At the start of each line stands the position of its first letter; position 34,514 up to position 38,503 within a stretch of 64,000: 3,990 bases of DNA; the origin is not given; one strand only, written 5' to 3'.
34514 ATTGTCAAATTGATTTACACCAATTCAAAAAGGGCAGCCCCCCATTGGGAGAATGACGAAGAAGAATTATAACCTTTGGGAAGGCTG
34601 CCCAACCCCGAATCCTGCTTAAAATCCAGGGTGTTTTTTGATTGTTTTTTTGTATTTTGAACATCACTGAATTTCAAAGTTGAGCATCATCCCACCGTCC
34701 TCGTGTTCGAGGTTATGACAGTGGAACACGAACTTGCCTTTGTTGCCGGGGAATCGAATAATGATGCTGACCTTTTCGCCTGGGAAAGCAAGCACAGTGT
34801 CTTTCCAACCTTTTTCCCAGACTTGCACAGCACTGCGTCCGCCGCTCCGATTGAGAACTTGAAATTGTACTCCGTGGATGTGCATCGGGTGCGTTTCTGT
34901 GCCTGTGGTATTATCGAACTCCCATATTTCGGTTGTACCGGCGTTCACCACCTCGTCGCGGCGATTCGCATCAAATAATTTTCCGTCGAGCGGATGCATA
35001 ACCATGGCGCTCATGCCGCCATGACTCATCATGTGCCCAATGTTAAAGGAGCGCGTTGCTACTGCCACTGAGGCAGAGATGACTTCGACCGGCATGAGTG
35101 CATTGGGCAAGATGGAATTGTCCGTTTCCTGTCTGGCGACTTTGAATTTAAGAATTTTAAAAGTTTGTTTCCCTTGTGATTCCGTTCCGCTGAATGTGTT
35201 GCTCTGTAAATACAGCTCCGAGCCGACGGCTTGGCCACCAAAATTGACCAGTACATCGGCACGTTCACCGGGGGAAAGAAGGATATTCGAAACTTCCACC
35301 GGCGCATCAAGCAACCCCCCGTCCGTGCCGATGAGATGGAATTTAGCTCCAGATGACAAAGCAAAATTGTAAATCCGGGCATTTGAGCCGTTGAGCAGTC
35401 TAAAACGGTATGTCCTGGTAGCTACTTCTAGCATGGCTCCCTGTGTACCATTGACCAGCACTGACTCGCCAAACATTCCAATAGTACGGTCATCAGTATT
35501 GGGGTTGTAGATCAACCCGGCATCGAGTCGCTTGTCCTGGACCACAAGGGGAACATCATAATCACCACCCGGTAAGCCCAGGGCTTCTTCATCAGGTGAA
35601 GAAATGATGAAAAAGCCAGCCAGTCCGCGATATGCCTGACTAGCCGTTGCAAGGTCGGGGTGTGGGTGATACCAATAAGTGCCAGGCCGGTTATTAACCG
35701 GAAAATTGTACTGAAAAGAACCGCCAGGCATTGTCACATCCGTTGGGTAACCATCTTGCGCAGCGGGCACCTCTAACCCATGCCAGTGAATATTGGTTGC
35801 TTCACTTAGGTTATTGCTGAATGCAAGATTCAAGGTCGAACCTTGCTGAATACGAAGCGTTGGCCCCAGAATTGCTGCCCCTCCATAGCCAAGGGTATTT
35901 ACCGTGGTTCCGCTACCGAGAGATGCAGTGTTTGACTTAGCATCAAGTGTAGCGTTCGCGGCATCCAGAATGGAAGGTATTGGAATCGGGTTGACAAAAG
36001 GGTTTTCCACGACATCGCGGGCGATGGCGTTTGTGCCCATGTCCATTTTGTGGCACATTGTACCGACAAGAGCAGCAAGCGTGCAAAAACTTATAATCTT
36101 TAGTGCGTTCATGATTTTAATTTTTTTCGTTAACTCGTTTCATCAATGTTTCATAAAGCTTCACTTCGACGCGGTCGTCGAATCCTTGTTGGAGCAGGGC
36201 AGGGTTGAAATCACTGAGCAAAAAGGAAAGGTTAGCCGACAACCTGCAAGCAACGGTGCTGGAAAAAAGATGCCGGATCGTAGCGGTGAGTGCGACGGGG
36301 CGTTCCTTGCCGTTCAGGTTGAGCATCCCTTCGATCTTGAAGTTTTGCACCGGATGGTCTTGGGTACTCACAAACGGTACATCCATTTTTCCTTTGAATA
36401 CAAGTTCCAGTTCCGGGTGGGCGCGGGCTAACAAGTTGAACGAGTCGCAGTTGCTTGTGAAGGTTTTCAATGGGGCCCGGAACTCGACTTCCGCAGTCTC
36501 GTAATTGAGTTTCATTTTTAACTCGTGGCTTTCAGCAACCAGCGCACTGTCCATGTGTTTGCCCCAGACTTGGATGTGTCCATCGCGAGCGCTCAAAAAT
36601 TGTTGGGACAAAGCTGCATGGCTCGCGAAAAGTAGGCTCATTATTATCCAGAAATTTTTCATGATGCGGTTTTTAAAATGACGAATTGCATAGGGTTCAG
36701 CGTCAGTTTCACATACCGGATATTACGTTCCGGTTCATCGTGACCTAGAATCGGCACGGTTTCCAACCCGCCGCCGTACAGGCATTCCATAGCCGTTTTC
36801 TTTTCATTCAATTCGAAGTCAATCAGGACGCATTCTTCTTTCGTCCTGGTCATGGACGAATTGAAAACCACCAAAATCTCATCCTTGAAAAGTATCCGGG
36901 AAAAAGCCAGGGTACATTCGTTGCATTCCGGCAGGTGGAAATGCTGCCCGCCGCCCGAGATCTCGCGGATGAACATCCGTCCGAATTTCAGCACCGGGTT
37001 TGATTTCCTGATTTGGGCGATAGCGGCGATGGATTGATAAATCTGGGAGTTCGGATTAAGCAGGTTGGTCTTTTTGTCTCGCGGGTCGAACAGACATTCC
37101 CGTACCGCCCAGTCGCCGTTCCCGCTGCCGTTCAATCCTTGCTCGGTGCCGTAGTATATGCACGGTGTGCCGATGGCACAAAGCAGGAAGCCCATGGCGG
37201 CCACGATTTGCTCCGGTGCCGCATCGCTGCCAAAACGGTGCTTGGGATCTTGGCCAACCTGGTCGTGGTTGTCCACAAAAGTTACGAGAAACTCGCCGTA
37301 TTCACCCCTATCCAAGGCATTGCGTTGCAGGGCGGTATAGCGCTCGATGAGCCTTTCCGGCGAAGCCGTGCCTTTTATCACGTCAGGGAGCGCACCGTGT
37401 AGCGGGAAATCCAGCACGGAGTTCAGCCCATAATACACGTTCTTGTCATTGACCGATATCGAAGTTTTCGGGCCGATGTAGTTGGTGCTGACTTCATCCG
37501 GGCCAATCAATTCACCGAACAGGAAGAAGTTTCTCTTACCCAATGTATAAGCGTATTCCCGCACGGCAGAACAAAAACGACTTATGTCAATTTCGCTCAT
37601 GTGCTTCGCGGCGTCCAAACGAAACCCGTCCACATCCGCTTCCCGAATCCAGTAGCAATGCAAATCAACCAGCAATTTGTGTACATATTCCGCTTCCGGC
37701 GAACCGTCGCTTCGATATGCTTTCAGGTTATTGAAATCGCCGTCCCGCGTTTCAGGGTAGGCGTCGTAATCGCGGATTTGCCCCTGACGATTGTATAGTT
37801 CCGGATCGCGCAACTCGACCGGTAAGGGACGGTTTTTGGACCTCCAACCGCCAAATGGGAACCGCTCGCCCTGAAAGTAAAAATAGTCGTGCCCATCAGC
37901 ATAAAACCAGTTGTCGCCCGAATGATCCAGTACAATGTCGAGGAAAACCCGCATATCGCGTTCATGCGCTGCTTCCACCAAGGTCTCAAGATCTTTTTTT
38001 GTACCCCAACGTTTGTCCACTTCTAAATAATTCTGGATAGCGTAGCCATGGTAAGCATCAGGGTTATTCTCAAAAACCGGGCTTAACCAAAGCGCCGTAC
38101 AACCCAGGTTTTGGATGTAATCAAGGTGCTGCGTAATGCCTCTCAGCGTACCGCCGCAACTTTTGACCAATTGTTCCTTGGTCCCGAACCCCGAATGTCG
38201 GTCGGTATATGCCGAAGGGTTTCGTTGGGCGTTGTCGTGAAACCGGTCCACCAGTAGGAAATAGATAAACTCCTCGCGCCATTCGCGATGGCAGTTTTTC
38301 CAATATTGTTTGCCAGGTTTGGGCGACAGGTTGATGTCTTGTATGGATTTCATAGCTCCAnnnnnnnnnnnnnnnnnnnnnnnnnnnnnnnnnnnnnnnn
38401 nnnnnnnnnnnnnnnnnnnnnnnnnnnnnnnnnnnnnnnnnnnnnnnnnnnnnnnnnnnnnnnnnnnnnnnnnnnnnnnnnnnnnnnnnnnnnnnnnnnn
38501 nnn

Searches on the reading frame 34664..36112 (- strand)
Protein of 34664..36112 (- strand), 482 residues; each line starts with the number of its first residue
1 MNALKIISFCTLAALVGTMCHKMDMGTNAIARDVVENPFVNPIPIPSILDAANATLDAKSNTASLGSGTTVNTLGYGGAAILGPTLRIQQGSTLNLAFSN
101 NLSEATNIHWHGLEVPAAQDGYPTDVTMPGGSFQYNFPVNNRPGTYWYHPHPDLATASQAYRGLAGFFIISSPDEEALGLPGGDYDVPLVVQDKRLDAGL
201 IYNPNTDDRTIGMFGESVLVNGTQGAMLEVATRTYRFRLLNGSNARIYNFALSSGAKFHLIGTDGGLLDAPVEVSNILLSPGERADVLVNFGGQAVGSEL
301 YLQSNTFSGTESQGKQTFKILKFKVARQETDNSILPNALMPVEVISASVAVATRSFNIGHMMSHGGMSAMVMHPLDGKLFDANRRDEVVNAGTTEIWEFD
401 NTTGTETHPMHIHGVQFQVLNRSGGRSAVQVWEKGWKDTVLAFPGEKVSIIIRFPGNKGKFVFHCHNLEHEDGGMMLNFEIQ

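Call 51: search_protein_families(library=pfam, proteins=[window:34664-36112:-], max_evalue=0.001)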
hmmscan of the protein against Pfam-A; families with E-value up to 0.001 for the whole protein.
window:34664-36112:- (482 aa): 3 families
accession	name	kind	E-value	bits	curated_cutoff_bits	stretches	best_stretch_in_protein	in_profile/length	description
PF07731.20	Cu-oxidase_2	-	4.9e-30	104.5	20.4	1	362-481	12-133/137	Multicopper oxidase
PF07732.21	Cu-oxidase_3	-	1.1e-27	96.9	21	1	62-173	6-117/119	Multicopper oxidase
PF00394.28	Cu-oxidase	-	1.1e-11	45.5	21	1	217-302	38-132/157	Multicopper oxidase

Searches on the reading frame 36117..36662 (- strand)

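Call 51: search_protein_families(library=pfam, proteins=[window:36117-36662:-], max_evalue=0.001)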
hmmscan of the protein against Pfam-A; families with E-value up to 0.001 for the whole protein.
window:36117-36662:- (181 aa): 1 family
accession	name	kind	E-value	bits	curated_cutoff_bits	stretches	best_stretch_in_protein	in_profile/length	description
PF04264.18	YceI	-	1.3e-06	29.3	23.7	1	55-169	41-146/150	YceI-like domain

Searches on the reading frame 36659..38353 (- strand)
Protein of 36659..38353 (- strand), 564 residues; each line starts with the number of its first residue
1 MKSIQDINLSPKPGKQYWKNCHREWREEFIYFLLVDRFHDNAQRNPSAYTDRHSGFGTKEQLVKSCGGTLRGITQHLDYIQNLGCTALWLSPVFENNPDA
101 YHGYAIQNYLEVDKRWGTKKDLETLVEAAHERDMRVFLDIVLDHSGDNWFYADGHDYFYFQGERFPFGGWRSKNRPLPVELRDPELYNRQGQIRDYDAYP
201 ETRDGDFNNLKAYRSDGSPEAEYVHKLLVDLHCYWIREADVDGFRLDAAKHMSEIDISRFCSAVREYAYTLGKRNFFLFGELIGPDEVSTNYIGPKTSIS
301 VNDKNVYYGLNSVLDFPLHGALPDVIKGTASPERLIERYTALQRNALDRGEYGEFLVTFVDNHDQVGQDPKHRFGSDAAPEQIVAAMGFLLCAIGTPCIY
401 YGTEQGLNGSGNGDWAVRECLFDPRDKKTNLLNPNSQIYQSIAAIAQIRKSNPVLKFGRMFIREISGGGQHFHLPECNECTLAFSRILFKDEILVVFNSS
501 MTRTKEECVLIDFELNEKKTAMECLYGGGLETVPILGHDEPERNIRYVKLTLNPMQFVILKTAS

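Call 51: search_protein_families(library=pfam, proteins=[window:36659-38353:-], max_evalue=0.001)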
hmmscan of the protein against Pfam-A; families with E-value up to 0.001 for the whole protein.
window:36659-38353:- (564 aa): 1 family
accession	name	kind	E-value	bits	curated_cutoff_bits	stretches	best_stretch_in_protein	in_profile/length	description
PF00128.31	Alpha-amylase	-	4.6e-48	165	22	1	33-410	2-359/446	Alpha amylase, catalytic domain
